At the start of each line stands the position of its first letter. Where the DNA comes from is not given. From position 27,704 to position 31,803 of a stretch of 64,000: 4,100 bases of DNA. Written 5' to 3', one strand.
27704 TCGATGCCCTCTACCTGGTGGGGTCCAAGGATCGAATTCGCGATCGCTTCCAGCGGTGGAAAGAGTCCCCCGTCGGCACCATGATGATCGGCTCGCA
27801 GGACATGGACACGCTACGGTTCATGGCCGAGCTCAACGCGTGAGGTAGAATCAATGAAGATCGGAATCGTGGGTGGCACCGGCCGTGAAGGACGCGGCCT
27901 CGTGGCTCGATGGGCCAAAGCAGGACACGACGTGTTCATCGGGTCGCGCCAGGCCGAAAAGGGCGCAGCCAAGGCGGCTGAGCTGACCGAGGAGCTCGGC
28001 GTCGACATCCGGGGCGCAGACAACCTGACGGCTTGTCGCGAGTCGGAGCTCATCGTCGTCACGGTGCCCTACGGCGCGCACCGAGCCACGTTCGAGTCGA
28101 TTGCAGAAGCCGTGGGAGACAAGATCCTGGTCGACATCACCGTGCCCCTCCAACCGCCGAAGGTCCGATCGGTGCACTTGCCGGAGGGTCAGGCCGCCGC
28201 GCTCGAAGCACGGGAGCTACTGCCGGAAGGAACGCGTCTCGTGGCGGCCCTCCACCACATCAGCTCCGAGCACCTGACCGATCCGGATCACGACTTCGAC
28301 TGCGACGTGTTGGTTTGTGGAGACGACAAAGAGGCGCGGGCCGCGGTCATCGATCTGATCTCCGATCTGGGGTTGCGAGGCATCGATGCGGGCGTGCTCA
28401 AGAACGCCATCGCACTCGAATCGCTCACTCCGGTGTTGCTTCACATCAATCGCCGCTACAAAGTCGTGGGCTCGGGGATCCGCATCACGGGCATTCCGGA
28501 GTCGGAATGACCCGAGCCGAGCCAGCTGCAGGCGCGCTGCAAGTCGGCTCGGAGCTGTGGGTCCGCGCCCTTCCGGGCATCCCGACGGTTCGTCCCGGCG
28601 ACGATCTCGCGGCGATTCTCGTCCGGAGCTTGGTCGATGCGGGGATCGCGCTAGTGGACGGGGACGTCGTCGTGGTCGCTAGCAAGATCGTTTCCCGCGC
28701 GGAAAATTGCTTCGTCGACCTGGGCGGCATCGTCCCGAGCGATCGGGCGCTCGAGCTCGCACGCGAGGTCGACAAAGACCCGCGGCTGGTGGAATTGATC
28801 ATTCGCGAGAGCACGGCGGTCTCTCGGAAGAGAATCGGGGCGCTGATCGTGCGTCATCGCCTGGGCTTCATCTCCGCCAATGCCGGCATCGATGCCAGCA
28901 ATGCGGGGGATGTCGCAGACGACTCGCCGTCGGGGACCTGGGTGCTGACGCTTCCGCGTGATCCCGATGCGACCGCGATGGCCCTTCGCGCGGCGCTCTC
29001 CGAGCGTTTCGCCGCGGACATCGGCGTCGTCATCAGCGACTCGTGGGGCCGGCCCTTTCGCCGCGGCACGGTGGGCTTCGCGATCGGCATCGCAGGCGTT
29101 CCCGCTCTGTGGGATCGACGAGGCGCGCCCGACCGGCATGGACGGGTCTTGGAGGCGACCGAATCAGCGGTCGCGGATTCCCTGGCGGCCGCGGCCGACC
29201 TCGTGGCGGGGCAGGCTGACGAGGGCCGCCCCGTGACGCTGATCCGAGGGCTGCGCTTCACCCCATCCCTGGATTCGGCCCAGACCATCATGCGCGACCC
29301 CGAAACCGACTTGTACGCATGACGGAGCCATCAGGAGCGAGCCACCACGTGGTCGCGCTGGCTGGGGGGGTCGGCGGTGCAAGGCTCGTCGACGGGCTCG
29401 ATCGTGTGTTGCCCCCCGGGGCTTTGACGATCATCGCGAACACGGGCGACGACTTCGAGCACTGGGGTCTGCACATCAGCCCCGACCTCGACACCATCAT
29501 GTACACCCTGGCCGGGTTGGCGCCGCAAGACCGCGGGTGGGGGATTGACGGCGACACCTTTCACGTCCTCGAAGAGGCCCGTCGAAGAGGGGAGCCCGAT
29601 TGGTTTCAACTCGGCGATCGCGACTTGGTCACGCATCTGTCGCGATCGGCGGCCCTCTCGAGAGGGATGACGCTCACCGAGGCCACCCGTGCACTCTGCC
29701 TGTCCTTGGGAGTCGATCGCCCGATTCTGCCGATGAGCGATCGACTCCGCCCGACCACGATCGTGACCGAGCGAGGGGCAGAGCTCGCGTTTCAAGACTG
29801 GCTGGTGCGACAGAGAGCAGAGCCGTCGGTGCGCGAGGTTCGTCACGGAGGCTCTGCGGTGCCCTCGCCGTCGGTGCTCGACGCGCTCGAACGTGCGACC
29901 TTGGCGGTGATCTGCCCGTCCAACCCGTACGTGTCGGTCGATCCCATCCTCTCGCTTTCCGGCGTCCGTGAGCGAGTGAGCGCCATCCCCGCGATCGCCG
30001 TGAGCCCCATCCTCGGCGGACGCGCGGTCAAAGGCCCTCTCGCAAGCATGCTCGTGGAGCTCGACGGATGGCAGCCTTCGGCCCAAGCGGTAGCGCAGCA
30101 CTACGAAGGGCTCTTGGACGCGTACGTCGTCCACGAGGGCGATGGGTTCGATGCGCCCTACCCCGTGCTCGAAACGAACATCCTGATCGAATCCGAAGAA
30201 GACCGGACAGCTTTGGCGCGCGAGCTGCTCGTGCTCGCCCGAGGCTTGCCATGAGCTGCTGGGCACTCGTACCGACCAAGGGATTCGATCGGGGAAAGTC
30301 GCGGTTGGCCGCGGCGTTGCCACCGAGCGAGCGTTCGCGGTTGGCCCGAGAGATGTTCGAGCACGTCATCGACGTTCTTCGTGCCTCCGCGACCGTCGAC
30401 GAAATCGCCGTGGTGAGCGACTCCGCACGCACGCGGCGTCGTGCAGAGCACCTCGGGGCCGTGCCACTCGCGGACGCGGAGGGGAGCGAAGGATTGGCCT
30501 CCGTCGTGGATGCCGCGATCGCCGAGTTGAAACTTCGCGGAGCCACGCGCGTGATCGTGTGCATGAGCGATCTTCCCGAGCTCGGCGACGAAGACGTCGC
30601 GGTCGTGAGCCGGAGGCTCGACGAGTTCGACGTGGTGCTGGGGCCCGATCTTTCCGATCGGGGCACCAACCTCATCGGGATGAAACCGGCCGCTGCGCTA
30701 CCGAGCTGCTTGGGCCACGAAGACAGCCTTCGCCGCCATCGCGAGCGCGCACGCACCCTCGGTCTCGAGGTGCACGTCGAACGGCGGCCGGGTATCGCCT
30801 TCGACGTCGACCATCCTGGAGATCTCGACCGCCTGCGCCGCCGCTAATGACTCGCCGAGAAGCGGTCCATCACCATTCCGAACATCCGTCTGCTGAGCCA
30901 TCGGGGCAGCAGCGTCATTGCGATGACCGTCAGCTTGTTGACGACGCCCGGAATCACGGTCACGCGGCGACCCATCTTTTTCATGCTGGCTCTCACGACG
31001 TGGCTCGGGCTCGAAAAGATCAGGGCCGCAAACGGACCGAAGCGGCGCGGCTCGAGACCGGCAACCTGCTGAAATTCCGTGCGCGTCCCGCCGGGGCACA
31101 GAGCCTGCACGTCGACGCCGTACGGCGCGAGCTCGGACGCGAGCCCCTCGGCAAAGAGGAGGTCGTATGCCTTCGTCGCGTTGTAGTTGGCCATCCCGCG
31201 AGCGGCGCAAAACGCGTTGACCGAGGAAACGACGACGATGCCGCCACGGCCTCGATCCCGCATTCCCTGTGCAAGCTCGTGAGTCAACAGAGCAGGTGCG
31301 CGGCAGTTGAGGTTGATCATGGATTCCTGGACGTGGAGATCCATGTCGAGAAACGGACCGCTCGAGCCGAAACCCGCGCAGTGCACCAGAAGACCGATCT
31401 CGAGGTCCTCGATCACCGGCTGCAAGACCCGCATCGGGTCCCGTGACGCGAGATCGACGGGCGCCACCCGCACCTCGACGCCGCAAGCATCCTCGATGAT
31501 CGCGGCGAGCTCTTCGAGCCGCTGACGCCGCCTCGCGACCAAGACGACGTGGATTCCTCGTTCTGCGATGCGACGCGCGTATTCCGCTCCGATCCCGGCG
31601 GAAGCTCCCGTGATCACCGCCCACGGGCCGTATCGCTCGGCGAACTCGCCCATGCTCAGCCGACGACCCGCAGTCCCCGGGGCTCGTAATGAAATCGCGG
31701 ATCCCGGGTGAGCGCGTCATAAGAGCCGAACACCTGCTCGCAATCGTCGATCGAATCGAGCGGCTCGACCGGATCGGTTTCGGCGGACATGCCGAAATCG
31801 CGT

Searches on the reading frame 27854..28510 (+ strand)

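Call 12: search_protein_families(library=pfam, proteins=[window:27854-28510:+])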
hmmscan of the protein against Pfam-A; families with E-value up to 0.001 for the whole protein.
window:27854-28510:+ (218 aa): 2 families
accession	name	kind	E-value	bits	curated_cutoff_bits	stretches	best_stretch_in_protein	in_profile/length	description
PF03807.23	F420_oxidored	-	3.5e-17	63.2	21.6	1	2-98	1-94/94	NADP oxidoreductase coenzyme F420-dependent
PF05368.20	NmrA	-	0.00018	21.6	27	1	2-58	4-58/298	NmrA-like family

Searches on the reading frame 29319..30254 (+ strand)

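Call 27: search_protein_families(library=pfam, proteins=[window:29319-30254:+], max_evalue=0.00001)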
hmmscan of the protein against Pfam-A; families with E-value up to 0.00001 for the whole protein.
window:29319-30254:+ (311 aa): 1 family
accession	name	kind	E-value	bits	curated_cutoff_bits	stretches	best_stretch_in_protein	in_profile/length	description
PF01933.23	CofD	-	9.7e-38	130.4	30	1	11-274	1-252/290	2-phospho-L-lactate transferase CofD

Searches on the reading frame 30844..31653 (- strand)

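Call 12: search_protein_families(library=pfam, proteins=[window:30844-31653:-])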
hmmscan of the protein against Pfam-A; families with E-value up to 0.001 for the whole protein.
window:30844-31653:- (269 aa): 5 families
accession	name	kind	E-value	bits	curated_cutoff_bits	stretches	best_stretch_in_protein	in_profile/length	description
PF00106.31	adh_short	-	2e-40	138.8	26.6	1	11-196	2-188/195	short chain dehydrogenase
PF13561.12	adh_short_C2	-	2.9e-25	89.7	27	1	16-196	1-182/236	Enoyl-(Acyl carrier protein) reductase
PF08659.16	KR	-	7.9e-14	52.4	22.6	1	13-167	4-159/180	KR domain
PF01370.27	Epimerase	-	0.00012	22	20.9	1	13-99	2-76/240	NAD dependent epimerase/dehydratase family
PF13439.12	Glyco_transf_4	-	0.00098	19.6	28.5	0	24-78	10-65/170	Glycosyltransferase Family 4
